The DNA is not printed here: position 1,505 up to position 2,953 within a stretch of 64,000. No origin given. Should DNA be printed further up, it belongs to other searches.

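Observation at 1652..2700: Isoleucyl-tRNA synthetase carries an in-frame C-terminal module of about 350 aa with HhH, zinc ribbons and a DUF835-like domain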

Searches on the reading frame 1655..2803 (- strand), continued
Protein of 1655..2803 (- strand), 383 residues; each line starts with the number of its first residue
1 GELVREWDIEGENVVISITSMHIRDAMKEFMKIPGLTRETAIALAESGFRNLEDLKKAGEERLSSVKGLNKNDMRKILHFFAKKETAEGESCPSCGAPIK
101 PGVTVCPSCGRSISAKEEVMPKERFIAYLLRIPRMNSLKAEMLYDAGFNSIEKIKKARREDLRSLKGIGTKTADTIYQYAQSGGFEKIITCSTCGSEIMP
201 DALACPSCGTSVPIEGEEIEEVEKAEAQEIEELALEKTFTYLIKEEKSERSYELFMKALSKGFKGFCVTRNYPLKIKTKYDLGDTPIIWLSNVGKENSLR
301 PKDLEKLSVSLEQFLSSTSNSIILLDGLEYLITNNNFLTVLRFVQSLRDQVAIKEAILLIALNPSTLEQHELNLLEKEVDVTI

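Call 38: list_cluster_members(proteins=[P0001])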
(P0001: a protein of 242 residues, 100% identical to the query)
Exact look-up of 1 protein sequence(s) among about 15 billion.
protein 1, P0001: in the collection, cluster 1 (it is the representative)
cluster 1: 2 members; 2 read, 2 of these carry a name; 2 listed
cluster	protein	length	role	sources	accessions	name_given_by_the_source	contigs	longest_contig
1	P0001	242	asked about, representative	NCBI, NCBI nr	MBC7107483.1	MAG: DUF835 domain-containing protein [Methanomassiliicoccales archaeon] | DUF835 domain-containing protein [Methanomassiliicoccales archaeon]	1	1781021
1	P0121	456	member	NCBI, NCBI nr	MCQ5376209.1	MAG: DUF835 domain-containing protein, partial [Methanomassiliicoccales archaeon] | DUF835 domain-containing protein [Methanomassiliicoccales archaeon]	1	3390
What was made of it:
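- GenBank annotates only the last 242 aa as a separate 'DUF835 domain-containing protein' (MBC7107483.1, call 38). None, beyond the unusual length and the split public annotation (call 38).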

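Call 44: search_protein_families(library=ncbifam, proteins=[L060:1-2646:+, L082:4676-5464:+, L082:6679-7110:+, L082:7186-8016:+, L082:3198-4676:+], max_evalue=0.001)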
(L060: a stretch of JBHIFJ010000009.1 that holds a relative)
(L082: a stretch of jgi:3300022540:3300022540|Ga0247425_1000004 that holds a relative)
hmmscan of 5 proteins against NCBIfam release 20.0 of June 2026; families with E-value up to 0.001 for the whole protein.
L060:1-2646:+ (882 aa): 0 families

L082:4676-5464:+ (262 aa): 7 families
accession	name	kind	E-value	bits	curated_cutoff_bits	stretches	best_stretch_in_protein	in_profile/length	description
TIGR01536.1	asn_synth_AEB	equivalog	7e-36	124.3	267.1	2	5-145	232-378/517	asparagine synthase (glutamine-hydrolyzing)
NF006949.0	PRK09431.1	equivalog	1.4e-32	113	499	1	8-245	210-469/554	asparagine synthase B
TIGR03104.1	trio_amidotrans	equivalog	5.2e-13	48.1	570.1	1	4-145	239-387/589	N-acetylglutaminylglutamine amidotransferase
TIGR03108.1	eps_aminotran_1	hypoth_equivalog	5.4e-12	45.2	816.9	1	6-157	239-394/628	XrtA/PEP-CTERM system amidotransferase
NF033561.1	macrolact_Ik_Al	subfamily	9e-06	24.6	300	0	7-58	193-244/561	albusnodin/ikarugamycin family macrolactam cyclase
NF011155.0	PRK14561.1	equivalog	0.00025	20.8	207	1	28-103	3-78/195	hypothetical protein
NF033535.1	lass_lactam_cya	exception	0.00058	18.5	525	0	26-48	257-279/668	lasso peptide isopeptide bond-forming cyclase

L082:6679-7110:+ (143 aa): 0 families

L082:7186-8016:+ (276 aa): 3 families
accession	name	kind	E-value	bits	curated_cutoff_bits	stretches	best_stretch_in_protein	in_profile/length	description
TIGR00231.1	small_GTP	domain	3.1e-19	69.4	42.5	1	12-172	4-162/164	GTP-binding protein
TIGR03597.1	GTPase_YqeH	equivalog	5.4e-06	25.8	297.4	0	106-175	77-152/361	ribosome biogenesis GTPase YqeH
NF000908.1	PRK00089.1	equivalog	0.00023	20.6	237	0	84-179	79-170/291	GTPase Era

L082:3198-4676:+ (492 aa): 10 families
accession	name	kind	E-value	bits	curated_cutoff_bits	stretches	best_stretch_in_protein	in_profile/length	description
NF003211.1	PRK04173.1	equivalog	8.9e-144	479.7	312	1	5-479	1-451/454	glycine--tRNA ligase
TIGR00389.1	glyS_dimeric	equivalog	1.3e-139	466.4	243.3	2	5-350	3-346/565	glycine--tRNA ligase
NF011484.0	PRK14894.1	equivalog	2.6e-71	240.4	1050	4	126-228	103-207/539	glycine--tRNA ligase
NF008979.1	PRK12325.1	exception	3.9e-12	45.8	550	1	357-477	311-431/437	proline--tRNA ligase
NF006625.0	PRK09194.1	equivalog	1.3e-08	34.2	558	1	364-476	441-552/559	proline--tRNA ligase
TIGR00409.1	proS_fam_II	equivalog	3.6e-06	26.1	306.7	0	182-212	126-156/568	proline--tRNA ligase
TIGR00408.1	proS_fam_I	equivalog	3.7e-06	26.1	437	1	350-488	243-383/475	proline--tRNA ligase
NF003068.0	PRK03991.1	equivalog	0.0001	20.8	484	1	348-484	451-590/613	threonine--tRNA ligase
TIGR00442.1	hisS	equivalog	0.00013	21.1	286.75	0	155-219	69-128/406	histidine--tRNA ligase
TIGR00418.1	thrS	equivalog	0.00056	18.9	383.65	0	157-229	256-328/565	threonine--tRNA ligase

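Call 45: search_protein_families(library=pfam, proteins=[L060:1-2646:+, L082:6679-7110:+, L082:5556-5828:+], max_evalue=0.01)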
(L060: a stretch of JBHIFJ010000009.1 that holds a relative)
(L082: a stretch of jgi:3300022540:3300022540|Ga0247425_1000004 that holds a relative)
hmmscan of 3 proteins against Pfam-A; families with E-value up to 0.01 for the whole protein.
L060:1-2646:+ (882 aa): 3 families
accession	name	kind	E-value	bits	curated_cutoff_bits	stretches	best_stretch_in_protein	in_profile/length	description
PF19302.4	DUF5915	-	1.4e-05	25.2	27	1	665-872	2-192/195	Domain of unknown function (DUF5915)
PF07705.17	CARDB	-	0.00033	21.2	22.7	1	282-369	2-91/101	CARDB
PF22470.1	Histone_HNS_N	-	0.0036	17.6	24.5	1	103-176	6-78/79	H-NS histone-like proteins, N-terminal domain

L082:6679-7110:+ (143 aa): 0 families

L082:5556-5828:+ (90 aa): 9 families
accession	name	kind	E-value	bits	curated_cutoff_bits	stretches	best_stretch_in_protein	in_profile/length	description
PF07719.23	TPR_2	-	1.1e-06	28.7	27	1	32-64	2-34/34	Tetratricopeptide repeat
PF00515.34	TPR_1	-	2.6e-05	24.3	27.8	1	32-64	2-34/34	Tetratricopeptide repeat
PF13431.12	TPR_17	-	0.00011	22.6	24.4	1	24-50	6-32/34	Tetratricopeptide repeat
PF13414.12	TPR_11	-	0.0008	19.5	26.8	0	41-66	4-29/42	TPR repeat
PF13432.12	TPR_16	-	0.00094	20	32.7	0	24-58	24-58/65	Tetratricopeptide repeat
PF13371.12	TPR_9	-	0.0024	18.3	35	1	16-72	14-70/73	Tetratricopeptide repeat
PF13181.12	TPR_8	-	0.003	18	25.7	0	33-63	3-33/34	Tetratricopeptide repeat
PF13174.12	TPR_6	-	0.0044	18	26.3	0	32-59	1-28/33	Tetratricopeptide repeat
PF12895.13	ANAPC3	-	0.0069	17.1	27.2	0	20-56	46-81/82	Anaphase-promoting complex, cyclosome, subunit 3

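Call 69: fold_search(model_id=the predicted structure, library=pdb)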
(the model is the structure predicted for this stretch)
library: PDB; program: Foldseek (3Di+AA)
matches with E <= 10: 1557; with E <= 0.001: 111
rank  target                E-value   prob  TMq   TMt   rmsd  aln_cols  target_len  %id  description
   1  9svx_E                2.7e-07  1.00  0.27  0.32  18.6       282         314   13  XRCC3-RAD51C-RAD51D-XRCC2 (XRCC3 complex) capping a RAD51 filament on single stranded DNA (released 2025-11-26)
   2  5nwl_F                3.7e-07  1.00  0.28  0.35  21.4       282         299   13  Crystal structure of a human RAD51-ATP filament. (released 2018-03-07)
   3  9q25_G                3.9e-07  1.00  0.32  0.39  17.4       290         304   12  DX2-CX3-RAD51 in the closed state (released 2026-03-04)
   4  9ui4_C                4.1e-07  1.00  0.26  0.32  20.1       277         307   14  Rad51 presynaptic complex (released 2025-09-10)
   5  9q2a_G                5.5e-07  1.00  0.30  0.38  17.7       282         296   14  BCDX2-CX3-RAD51-RAD51-ssDNA supercomplex (released 2026-03-04)
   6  9q23_G                5.5e-07  1.00  0.29  0.34  19.3       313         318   12  DX2-CX3-RAD51 structure in the intermediate state (released 2026-03-04)
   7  9q29_G                5.9e-07  1.00  0.28  0.34  17.3       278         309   14  DX2-CX3 structure capping RAD51 filament (released 2026-03-04)
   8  5nwl_B                1.2e-06  1.00  0.28  0.35  21.6       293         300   13  Crystal structure of a human RAD51-ATP filament. (released 2018-03-07)
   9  9e6l_B                1.3e-06  1.00  0.26  0.31  22.3       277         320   13  Cryo-EM structure of yeast Rad51 nucleoprotein filament bound to Rad54peptide (released 2025-01-22)
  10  9omz_B                1.6e-06  1.00  0.26  0.31  17.5       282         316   13  Cryo-EM structure of a pentameric RAD51-XRCC3-RAD51C-RAD51D-XRCC2 (51-X3CDX2) complex. (released 2026-04-01)
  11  9omy_B                1.9e-06  1.00  0.28  0.34  17.2       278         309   14  Cryo-EM structure of an octameric RAD51-XRCC3-RAD51C (RAD51-X3C) complex (released 2026-04-01)
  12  9zzr_F                1.9e-06  1.00  0.28  0.33  17.4       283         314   14  Cryo-EM Structure of a RAD51 filament bound by ssDNA and the XRCC3-RAD51C-RAD51D-XRCC2 paralog complex (released 2026-04-01)
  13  9q28_I                2.1e-06  1.00  0.29  0.38  20.3       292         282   13  DX2-CX3-RAD51 in the active state (released 2026-03-04)
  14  5nwl_H                2.1e-06  1.00  0.29  0.36  21.4       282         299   13  Crystal structure of a human RAD51-ATP filament. (released 2018-03-07)
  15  9q29_L                2.3e-06  1.00  0.31  0.37  20.6       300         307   13  DX2-CX3 structure capping RAD51 filament (released 2026-03-04)
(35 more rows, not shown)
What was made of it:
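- RadA-like order: Foldseek with the whole tail puts RAD51, RadA and DMC1 on top, with alignments of about 280 columns (call 69). Foldseek top hits are RAD51, RadA and DMC1 across both domain types (call 69).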
